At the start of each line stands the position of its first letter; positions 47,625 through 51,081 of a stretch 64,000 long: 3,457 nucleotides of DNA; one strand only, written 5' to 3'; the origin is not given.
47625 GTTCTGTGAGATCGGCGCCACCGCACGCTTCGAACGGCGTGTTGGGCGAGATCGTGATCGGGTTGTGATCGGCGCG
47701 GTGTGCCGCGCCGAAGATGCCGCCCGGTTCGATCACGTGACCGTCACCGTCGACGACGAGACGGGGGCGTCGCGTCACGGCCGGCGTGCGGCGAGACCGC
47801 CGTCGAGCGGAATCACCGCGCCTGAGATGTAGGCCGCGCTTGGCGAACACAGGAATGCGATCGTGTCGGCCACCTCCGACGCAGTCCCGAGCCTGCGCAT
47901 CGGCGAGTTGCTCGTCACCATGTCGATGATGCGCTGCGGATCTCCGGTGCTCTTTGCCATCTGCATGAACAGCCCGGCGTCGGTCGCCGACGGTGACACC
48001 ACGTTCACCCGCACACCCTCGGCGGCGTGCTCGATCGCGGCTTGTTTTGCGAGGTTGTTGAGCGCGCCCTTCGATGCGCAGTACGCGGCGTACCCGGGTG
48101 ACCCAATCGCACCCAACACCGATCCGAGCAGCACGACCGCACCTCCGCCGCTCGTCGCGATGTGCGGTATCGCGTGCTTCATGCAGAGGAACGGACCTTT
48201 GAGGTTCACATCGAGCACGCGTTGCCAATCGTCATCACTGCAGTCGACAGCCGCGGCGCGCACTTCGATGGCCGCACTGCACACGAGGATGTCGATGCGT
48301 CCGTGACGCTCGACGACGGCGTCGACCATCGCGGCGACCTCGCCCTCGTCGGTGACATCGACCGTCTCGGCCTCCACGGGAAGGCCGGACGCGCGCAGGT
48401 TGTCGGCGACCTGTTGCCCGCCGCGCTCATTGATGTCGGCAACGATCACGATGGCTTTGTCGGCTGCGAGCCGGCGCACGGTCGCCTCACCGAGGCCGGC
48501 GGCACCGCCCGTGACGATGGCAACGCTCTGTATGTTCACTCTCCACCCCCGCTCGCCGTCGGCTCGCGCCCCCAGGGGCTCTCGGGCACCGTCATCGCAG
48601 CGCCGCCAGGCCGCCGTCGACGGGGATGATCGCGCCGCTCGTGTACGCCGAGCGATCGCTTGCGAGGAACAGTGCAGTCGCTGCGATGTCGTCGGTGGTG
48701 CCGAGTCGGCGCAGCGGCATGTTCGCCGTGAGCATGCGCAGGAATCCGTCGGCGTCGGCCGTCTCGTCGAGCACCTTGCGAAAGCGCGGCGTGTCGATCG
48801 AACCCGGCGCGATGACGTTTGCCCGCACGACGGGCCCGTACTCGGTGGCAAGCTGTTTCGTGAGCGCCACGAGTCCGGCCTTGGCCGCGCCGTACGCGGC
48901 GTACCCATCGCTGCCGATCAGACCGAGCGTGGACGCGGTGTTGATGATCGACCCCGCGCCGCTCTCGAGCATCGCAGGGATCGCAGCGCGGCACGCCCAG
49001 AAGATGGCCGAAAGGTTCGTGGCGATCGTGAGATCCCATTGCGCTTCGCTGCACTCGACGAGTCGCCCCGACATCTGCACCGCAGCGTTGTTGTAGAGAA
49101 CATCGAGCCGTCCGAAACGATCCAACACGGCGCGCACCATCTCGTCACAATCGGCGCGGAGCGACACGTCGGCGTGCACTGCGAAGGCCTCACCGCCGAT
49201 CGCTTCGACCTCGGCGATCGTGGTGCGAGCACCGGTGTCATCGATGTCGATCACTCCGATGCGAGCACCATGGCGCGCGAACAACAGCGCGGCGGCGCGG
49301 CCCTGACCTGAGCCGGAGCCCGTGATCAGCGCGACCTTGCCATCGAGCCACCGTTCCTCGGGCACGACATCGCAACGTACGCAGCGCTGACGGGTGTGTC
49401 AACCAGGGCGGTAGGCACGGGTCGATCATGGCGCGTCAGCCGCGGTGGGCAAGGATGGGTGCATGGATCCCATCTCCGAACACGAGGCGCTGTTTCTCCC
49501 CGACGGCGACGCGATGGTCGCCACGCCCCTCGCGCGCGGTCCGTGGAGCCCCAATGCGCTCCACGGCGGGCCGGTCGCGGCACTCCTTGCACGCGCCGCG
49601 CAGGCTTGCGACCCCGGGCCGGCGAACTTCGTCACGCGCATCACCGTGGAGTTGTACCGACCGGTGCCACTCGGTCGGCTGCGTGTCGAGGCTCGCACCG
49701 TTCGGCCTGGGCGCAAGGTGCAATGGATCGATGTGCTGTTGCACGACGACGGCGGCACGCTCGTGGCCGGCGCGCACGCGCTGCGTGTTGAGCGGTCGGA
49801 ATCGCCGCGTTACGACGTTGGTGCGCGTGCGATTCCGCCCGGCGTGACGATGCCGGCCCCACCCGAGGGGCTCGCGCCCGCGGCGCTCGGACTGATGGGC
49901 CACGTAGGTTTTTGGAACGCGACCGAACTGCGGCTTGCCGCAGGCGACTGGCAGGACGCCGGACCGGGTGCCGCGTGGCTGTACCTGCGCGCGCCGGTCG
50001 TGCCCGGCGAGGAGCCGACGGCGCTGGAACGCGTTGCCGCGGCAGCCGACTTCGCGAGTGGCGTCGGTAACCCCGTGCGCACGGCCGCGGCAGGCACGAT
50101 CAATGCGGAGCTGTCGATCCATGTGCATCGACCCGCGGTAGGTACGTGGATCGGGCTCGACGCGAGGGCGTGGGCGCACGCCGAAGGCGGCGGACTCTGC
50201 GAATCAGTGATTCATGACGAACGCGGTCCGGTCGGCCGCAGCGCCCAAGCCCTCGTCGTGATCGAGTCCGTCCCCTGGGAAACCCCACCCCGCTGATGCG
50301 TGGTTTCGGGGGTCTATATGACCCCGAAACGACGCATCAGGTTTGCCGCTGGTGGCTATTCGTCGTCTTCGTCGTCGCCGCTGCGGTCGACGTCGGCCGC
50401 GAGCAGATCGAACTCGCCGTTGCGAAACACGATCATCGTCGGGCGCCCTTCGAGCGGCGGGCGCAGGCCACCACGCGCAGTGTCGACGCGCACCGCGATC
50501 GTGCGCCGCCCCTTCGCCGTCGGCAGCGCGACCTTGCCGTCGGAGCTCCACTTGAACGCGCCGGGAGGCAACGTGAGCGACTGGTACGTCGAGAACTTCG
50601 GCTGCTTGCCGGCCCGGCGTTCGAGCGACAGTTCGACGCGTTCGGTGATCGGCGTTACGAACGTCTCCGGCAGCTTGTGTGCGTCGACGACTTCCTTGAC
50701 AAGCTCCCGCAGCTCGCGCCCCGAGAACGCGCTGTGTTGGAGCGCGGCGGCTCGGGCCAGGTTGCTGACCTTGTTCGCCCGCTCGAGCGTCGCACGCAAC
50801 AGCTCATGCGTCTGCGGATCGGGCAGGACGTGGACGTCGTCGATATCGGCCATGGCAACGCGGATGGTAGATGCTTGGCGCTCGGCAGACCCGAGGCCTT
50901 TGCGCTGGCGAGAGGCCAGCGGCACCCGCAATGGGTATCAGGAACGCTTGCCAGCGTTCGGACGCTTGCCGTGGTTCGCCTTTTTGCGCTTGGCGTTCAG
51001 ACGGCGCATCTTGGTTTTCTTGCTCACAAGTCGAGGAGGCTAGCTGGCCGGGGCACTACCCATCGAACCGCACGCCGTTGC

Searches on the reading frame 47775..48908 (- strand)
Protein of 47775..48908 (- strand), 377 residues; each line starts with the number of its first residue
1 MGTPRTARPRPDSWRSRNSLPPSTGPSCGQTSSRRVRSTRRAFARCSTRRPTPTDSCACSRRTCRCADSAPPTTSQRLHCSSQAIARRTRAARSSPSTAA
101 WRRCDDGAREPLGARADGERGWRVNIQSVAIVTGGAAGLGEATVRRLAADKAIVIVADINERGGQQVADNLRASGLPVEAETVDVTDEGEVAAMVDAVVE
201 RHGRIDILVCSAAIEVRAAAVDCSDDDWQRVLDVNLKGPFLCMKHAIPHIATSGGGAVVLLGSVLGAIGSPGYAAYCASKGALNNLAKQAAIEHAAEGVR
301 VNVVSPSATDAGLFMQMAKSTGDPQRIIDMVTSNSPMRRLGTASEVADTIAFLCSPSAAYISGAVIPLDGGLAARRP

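Call 16: search_protein_families(library=pfam, proteins=[window:47775-48908:-], max_evalue=0.001)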
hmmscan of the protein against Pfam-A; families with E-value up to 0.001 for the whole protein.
window:47775-48908:- (377 aa): 4 families
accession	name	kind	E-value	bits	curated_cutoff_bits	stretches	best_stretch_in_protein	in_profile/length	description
PF13561.12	adh_short_C2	-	6.5e-61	206.4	27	1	135-372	1-235/236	Enoyl-(Acyl carrier protein) reductase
PF00106.31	adh_short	-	6.2e-49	166.6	26.6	1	129-317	2-190/195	short chain dehydrogenase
PF08659.16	KR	-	2.8e-17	63.7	22.6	1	130-290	3-163/180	KR domain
PF23441.1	SDR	-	8.6e-06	25.8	27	1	178-372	63-255/258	SDR-like rossmann domain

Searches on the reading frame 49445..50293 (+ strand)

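Call 16: search_protein_families(library=pfam, proteins=[window:49445-50293:+], max_evalue=0.001)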
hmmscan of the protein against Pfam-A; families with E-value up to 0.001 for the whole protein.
window:49445-50293:+ (283 aa): 3 families
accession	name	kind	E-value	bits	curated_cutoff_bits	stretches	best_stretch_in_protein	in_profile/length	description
PF20789.3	4HBT_3C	-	2.9e-17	63.6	24.1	1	149-272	15-140/140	Acyl-CoA thioesterase C-terminal domain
PF13622.12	4HBT_3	-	5.5e-16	59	24.3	1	31-110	2-78/83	Acyl-CoA thioesterase N-terminal domain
PF03061.28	4HBT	-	5.5e-05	23.8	20.6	1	51-108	21-79/79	Thioesterase superfamily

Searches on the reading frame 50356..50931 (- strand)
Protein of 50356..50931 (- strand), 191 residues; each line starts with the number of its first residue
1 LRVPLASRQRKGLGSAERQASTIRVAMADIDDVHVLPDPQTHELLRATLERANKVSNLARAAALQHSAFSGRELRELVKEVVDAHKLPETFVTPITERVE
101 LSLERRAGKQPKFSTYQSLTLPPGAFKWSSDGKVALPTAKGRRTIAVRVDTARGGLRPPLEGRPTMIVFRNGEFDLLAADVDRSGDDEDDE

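Call 16: search_protein_families(library=pfam, proteins=[window:50356-50931:-], max_evalue=0.001)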
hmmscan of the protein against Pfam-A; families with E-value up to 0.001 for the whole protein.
window:50356-50931:- (191 aa): 0 families

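Call 63: search_protein_families(library=ncbifam, proteins=[window:50356-50931:-], max_evalue=0.1)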
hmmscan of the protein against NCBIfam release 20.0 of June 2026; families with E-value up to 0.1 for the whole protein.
window:50356-50931:- (191 aa): 0 families

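Call 64: search_solved_structures(query=window:50356-50931:-, max_evalue=1)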
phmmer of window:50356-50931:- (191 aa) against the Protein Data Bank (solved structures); distinct sequences matched with E-value up to 1: 5.
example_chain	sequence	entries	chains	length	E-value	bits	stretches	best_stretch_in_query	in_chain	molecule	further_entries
8iag_A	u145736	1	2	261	0.19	14.8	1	66-112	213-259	rDcaUPO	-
2ca4_A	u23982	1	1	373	0.84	12.7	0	115-158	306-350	SULFITE:CYTOCHROME C OXIDOREDUCTASE SUBUNIT A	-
2c9x_A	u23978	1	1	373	0.85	12.7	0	115-158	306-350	SULFITE:CYTOCHROME C OXIDOREDUCTASE SUBUNIT A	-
2blf_A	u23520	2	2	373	0.85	12.7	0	115-158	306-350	Sulfite:cytochrome c oxidoreductase subunit A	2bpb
2ca3_A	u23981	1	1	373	0.85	12.7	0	115-158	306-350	SULFITE:CYTOCHROME C OXIDOREDUCTASE SUBUNIT A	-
